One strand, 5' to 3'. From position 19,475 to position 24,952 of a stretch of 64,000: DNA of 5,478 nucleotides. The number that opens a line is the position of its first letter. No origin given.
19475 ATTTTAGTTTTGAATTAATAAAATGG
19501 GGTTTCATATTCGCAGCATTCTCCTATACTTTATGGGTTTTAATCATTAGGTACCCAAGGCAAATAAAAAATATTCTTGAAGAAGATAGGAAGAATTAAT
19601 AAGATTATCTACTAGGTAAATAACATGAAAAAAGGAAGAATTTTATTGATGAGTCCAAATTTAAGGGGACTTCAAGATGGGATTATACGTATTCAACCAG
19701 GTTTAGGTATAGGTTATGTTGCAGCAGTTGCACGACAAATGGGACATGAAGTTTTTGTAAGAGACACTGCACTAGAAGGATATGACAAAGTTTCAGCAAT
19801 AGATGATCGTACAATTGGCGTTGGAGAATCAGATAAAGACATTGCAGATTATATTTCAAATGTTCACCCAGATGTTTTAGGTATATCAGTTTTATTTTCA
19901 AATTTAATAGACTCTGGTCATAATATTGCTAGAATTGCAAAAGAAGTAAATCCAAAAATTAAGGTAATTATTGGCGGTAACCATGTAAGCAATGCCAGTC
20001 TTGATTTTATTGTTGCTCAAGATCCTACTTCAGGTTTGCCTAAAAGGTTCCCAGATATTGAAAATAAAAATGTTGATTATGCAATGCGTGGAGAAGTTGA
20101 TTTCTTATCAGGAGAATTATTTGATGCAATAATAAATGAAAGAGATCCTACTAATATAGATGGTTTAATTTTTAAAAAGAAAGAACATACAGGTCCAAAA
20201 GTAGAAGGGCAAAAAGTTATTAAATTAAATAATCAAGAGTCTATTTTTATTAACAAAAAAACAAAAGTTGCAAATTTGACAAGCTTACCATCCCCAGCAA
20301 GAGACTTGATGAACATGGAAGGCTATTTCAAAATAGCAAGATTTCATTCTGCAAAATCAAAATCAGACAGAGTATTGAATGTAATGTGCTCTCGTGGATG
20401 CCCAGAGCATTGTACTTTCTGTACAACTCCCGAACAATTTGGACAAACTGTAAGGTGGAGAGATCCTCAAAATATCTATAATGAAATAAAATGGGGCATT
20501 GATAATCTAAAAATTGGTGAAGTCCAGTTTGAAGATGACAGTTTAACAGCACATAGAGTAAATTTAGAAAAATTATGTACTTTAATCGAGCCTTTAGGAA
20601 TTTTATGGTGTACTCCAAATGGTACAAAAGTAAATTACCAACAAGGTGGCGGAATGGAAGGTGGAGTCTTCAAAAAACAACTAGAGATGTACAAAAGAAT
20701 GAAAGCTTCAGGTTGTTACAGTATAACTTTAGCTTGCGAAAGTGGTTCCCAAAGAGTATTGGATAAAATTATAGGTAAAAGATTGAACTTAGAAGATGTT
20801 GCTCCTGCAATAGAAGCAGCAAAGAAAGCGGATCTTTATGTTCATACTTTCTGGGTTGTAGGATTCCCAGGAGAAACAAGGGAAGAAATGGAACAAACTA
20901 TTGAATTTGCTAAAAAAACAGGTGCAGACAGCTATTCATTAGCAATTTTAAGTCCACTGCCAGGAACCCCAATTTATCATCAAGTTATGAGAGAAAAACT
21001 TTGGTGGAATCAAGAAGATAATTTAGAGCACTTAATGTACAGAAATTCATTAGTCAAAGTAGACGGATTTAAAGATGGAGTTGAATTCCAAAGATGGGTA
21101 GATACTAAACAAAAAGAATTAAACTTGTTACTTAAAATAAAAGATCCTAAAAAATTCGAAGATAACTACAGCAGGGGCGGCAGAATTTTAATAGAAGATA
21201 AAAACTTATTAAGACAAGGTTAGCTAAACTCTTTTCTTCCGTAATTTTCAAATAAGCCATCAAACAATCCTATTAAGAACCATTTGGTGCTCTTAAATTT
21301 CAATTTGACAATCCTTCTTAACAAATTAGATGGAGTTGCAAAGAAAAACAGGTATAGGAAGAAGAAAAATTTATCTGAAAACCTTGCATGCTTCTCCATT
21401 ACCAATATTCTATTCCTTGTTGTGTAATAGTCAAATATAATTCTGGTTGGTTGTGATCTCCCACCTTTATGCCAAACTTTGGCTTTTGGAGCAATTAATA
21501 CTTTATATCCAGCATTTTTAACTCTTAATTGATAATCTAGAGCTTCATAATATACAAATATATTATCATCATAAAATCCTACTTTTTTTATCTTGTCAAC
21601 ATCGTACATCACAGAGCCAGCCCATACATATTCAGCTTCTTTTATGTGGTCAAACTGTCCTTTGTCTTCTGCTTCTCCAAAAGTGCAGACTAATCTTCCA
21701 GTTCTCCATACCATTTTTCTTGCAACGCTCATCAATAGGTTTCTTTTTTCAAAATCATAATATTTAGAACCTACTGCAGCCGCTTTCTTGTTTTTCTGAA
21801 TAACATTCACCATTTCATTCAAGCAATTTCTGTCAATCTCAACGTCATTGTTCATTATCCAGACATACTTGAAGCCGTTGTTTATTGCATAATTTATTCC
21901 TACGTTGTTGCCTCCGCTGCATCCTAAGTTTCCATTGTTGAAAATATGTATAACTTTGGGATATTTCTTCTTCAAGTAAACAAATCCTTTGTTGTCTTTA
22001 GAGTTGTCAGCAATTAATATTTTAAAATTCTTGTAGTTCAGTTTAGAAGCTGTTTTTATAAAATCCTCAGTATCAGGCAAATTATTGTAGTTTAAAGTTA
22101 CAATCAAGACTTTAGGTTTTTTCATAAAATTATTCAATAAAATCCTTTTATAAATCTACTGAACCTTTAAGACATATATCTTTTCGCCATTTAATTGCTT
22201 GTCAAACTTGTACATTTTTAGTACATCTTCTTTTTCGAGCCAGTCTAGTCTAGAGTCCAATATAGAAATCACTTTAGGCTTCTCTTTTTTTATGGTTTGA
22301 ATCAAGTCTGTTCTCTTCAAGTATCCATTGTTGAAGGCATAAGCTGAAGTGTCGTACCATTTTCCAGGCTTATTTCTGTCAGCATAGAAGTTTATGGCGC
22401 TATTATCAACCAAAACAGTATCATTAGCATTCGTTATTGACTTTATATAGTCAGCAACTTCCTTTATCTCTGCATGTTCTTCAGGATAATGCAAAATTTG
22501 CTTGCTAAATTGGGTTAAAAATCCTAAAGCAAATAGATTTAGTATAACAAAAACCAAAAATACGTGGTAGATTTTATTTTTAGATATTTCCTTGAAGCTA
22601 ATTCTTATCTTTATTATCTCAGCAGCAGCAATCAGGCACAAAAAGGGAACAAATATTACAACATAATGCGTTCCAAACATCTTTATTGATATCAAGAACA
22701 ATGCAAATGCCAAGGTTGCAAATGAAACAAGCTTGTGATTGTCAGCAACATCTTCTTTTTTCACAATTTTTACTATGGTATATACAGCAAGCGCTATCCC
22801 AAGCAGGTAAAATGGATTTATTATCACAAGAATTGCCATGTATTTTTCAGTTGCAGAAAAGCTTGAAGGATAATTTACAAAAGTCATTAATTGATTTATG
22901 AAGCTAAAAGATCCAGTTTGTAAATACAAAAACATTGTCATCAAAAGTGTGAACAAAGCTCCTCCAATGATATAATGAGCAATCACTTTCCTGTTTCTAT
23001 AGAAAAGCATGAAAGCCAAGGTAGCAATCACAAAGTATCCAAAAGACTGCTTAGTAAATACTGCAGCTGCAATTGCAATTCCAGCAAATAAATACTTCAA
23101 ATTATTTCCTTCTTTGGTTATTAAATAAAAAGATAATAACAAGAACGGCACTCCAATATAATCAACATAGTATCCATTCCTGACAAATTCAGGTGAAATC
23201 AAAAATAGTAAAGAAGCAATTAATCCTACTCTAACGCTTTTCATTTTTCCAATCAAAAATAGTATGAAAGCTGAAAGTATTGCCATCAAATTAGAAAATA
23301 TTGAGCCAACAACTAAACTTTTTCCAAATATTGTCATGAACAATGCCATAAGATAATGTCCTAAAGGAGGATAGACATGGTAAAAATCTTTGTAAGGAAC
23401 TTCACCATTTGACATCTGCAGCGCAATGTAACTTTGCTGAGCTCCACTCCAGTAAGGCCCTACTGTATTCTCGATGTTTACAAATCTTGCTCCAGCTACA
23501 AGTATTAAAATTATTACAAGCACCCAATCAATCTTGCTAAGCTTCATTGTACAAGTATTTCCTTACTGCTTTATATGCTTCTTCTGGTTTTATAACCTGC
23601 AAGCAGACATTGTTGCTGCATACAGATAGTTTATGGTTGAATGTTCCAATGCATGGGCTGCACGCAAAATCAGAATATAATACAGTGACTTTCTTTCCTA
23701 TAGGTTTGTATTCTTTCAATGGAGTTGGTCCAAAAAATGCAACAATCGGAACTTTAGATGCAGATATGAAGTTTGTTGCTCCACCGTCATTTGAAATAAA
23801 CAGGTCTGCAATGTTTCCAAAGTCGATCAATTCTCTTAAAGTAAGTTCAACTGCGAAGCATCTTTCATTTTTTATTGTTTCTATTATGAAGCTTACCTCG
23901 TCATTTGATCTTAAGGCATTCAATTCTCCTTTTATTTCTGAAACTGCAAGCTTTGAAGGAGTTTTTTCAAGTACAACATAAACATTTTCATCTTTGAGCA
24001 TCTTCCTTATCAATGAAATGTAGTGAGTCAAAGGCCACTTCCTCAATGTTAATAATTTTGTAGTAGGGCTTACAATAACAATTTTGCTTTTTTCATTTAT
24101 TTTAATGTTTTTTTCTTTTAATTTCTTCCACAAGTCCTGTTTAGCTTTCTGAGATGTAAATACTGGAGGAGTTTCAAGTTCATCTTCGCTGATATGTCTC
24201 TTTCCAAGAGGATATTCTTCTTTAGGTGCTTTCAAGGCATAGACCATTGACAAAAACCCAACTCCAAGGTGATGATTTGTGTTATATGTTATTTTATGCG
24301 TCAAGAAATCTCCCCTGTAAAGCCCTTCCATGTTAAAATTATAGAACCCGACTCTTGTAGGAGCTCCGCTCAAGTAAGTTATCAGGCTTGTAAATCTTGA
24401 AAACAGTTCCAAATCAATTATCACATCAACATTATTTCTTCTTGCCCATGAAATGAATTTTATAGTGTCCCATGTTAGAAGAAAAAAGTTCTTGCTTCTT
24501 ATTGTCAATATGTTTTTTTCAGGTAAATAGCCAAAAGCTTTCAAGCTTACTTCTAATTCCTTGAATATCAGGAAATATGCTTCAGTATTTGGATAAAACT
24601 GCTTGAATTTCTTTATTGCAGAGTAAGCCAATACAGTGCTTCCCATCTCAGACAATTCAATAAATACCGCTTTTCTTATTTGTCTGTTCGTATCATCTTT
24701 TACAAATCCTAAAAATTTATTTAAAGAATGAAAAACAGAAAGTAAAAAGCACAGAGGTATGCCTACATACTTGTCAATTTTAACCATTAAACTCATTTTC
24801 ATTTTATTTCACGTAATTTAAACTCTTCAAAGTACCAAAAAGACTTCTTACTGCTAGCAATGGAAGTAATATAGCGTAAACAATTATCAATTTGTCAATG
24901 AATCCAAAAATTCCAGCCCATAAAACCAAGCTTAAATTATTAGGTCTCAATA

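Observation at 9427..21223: Phosphonate cluster in a DPANN-like archaeon: fosfomycin-like early steps wired to CDP-alcohol phosphotransferases and a flippase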

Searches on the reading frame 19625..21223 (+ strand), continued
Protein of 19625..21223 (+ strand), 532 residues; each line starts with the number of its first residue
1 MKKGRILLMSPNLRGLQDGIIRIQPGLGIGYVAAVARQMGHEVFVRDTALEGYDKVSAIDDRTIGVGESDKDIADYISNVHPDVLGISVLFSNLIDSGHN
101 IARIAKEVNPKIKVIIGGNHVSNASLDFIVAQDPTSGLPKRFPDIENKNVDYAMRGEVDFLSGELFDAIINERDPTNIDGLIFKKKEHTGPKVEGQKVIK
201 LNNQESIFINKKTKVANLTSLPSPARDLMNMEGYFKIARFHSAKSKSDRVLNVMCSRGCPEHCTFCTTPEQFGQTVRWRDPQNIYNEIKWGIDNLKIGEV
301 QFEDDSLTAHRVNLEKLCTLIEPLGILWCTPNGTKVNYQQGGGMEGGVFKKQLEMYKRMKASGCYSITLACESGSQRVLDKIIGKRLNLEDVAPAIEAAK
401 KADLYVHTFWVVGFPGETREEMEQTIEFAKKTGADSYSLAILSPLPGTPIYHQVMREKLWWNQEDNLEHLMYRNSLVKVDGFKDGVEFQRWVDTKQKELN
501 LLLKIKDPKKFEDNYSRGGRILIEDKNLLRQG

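Call 83: search_protein_families(library=pfam, proteins=[L039:194-1342:-, L039:2215-2997:+, L039:3068-3772:-, L039:3860-4849:-, L039:5527-6273:-, L039:11578-12639:+, L039:13927-14982:-, L039:18832-19971:-, L039:20318-20968:-, L039:15154-16803:+], max_evalue=0.001)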
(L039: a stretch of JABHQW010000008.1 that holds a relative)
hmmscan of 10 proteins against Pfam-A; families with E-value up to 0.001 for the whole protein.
L039:194-1342:- (382 aa): 5 families
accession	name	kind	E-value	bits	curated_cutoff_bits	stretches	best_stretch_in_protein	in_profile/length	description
PF00534.26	Glycos_transf_1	-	4.1e-28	98.5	26.4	1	193-357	9-171/172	Glycosyl transferases group 1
PF13692.12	Glyco_trans_1_4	-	4.5e-25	89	27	1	199-344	2-142/142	Glycosyl transferases group 1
PF13439.12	Glyco_transf_4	-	8.8e-11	42.6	28.5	1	26-179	8-169/170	Glycosyltransferase Family 4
PF02350.25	Epimerase_2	-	2.5e-05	23.8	30.6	1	144-359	122-336/347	UDP-N-acetylglucosamine 2-epimerase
PF13524.12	Glyco_trans_1_2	-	3.2e-05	24.3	25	1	295-370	67-141/144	Glycosyl transferase-like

L039:2215-2997:+ (260 aa): 1 family
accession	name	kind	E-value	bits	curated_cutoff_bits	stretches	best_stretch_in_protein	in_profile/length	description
PF00926.24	DHBP_synthase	-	1.1e-43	149.4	26.4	1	31-250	2-189/191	3,4-dihydroxy-2-butanone 4-phosphate synthase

L039:3068-3772:- (234 aa): 3 families
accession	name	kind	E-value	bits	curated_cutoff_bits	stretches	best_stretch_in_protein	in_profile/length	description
PF12804.13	NTP_transf_3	-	4.1e-15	56.8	27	1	3-118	1-111/160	MobA-like NTP transferase domain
PF00483.29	NTP_transferase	-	8e-11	42.4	21.2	1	2-109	1-116/245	Nucleotidyl transferase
PF01128.25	IspD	-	5.4e-08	33.3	27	1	2-120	2-119/221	2-C-methyl-D-erythritol 4-phosphate cytidylyltransferase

L039:3860-4849:- (329 aa): 0 families

L039:5527-6273:- (248 aa): 8 families
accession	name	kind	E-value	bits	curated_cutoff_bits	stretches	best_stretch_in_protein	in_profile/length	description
PF13649.12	Methyltransf_25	-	2e-14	54.5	27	1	66-160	1-97/97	Methyltransferase domain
PF13847.12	Methyltransf_31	-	5.2e-13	49.3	27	1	62-167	3-112/145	Methyltransferase domain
PF08241.18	Methyltransf_11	-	1.6e-12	48.3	21.2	1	67-164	1-95/95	Methyltransferase domain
PF08242.18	Methyltransf_12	-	2.4e-09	38.2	30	1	67-162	1-98/98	Methyltransferase domain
PF13489.12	Methyltransf_23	-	2.6e-09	37.5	27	1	59-200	19-153/164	Methyltransferase domain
PF01209.24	Ubie_methyltran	-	2.6e-07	30.7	20.1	1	53-177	38-164/233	ubiE/COQ5 methyltransferase family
PF01728.25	FtsJ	-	2.7e-05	24.6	24.1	1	52-131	11-95/181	FtsJ-like methyltransferase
PF03848.20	TehB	-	0.0004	20.3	20.4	1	61-164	29-132/193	Tellurite resistance protein TehB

L039:11578-12639:+ (353 aa): 1 family
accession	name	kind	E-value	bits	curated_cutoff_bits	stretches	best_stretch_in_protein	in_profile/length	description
PF04991.19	LicD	-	8.1e-10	39.6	22.6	1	119-168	2-49/227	LicD family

L039:13927-14982:- (351 aa): 6 families
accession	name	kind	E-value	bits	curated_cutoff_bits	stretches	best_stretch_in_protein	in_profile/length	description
PF00534.26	Glycos_transf_1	-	5.5e-27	94.8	26.4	1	175-316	10-169/172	Glycosyl transferases group 1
PF13692.12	Glyco_trans_1_4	-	1.1e-24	87.8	27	1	181-305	2-142/142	Glycosyl transferases group 1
PF13439.12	Glyco_transf_4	-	2.7e-20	73.5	28.5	1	15-171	1-169/170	Glycosyltransferase Family 4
PF13579.12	Glyco_trans_4_4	-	5.8e-09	36.9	29.7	1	16-166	1-157/158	Glycosyl transferase 4-like domain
PF13477.12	Glyco_trans_4_2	-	2.8e-07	31.2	23.4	1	18-136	9-132/139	Glycosyl transferase 4-like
PF20706.3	GT4-conflict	-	1.9e-05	24.2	26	1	171-272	188-306/385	Family 4 Glycosyltransferase in conflict systems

L039:18832-19971:- (379 aa): 6 families
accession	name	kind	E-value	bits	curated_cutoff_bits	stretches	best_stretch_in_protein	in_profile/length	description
PF13439.12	Glyco_transf_4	-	2.5e-26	93.2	28.5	1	14-179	1-168/170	Glycosyltransferase Family 4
PF00534.26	Glycos_transf_1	-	3.3e-24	85.8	26.4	1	193-350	3-159/172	Glycosyl transferases group 1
PF13692.12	Glyco_trans_1_4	-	7.7e-22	78.5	27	1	204-345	3-138/142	Glycosyl transferases group 1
PF13579.12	Glyco_trans_4_4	-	7.4e-15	56.1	29.7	1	15-176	1-158/158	Glycosyl transferase 4-like domain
PF20706.3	GT4-conflict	-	3.7e-13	49.7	26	1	201-374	194-360/385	Family 4 Glycosyltransferase in conflict systems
PF02350.25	Epimerase_2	-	0.00015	21.2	30.6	1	150-352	127-324/347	UDP-N-acetylglucosamine 2-epimerase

L039:20318-20968:- (216 aa): 1 family
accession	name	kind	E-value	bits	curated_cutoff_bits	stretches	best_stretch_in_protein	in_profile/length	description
PF00535.33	Glycos_transf_2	-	3e-23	83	23.3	1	4-126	2-131/168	Glycosyl transferase family 2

L039:15154-16803:+ (549 aa): 2 families
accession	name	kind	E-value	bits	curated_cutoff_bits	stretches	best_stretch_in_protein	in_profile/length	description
PF13714.12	PEP_mutase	-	1.7e-56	192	31.5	1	8-253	2-239/240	Phosphoenolpyruvate phosphomutase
PF12804.13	NTP_transf_3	-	2.9e-05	24.7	27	1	322-411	17-110/160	MobA-like NTP transferase domain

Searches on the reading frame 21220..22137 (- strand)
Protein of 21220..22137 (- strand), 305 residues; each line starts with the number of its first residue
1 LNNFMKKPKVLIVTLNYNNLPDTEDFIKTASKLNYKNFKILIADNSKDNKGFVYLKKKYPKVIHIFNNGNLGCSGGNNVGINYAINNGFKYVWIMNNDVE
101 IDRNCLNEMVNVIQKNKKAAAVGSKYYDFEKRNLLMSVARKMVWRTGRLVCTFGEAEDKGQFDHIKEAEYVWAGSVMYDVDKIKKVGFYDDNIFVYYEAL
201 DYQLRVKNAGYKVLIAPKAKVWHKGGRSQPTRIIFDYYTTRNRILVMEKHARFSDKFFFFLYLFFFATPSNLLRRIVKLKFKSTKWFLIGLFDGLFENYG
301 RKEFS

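Call 4: search_protein_families(library=pfam, proteins=[window:21220-22137:-], max_evalue=0.01)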
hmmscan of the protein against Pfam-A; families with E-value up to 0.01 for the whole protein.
window:21220-22137:- (305 aa): 3 families
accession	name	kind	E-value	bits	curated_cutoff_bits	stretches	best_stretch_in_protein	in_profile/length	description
PF00535.33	Glycos_transf_2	-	6.3e-16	59.2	23.3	1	12-139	2-129/168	Glycosyl transferase family 2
PF13632.12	Glyco_trans_2_3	-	7.6e-05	23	27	1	91-288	1-187/198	Glycosyl transferase family group 2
PF13641.12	Glyco_tranf_2_3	-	0.00023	21.7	27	1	11-228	4-216/230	Glycosyltransferase like family 2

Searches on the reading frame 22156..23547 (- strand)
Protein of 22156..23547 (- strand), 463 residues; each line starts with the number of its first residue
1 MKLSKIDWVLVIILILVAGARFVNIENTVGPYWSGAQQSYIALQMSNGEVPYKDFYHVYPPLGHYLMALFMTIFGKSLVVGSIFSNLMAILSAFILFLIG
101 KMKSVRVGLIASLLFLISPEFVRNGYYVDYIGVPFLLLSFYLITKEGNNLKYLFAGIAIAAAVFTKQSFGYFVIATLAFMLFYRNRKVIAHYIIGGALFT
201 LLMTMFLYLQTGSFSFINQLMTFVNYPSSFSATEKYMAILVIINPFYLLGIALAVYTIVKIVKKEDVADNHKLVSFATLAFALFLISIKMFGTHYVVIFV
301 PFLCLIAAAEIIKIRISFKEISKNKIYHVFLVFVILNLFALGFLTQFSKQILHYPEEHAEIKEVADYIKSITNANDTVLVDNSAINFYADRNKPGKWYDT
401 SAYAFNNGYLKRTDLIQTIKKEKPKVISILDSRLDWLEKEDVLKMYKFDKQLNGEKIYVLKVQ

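Call 4: search_protein_families(library=pfam, proteins=[window:22156-23547:-], max_evalue=0.01)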
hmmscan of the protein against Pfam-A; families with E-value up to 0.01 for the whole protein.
window:22156-23547:- (463 aa): 1 family
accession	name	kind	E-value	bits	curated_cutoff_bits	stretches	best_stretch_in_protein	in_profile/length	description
PF13231.12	PMT_2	-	5.3e-14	53.2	26.1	1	60-203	3-153/160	Dolichyl-phosphate-mannose-protein mannosyltransferase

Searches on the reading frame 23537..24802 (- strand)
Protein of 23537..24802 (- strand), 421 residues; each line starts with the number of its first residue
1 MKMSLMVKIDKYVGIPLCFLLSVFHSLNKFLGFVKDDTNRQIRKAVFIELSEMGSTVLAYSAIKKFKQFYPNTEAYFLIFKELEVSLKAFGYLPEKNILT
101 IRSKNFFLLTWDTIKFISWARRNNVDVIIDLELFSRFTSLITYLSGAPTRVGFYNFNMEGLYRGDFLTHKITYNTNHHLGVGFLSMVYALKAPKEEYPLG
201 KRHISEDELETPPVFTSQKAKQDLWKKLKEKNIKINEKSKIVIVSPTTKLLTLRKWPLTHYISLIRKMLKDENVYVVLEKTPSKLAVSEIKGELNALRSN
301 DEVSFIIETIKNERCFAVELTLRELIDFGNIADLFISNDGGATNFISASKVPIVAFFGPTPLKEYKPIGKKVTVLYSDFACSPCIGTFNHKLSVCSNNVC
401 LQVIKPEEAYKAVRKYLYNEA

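Call 4: search_protein_families(library=pfam, proteins=[window:23537-24802:-], max_evalue=0.01)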
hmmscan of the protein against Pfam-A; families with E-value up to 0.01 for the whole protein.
window:23537-24802:- (421 aa): 1 family
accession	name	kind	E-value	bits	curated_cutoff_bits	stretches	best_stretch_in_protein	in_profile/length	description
PF01075.23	Glyco_transf_9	-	8.4e-13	48.6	22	1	220-386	86-238/247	Glycosyltransferase family 9 (heptosyltransferase)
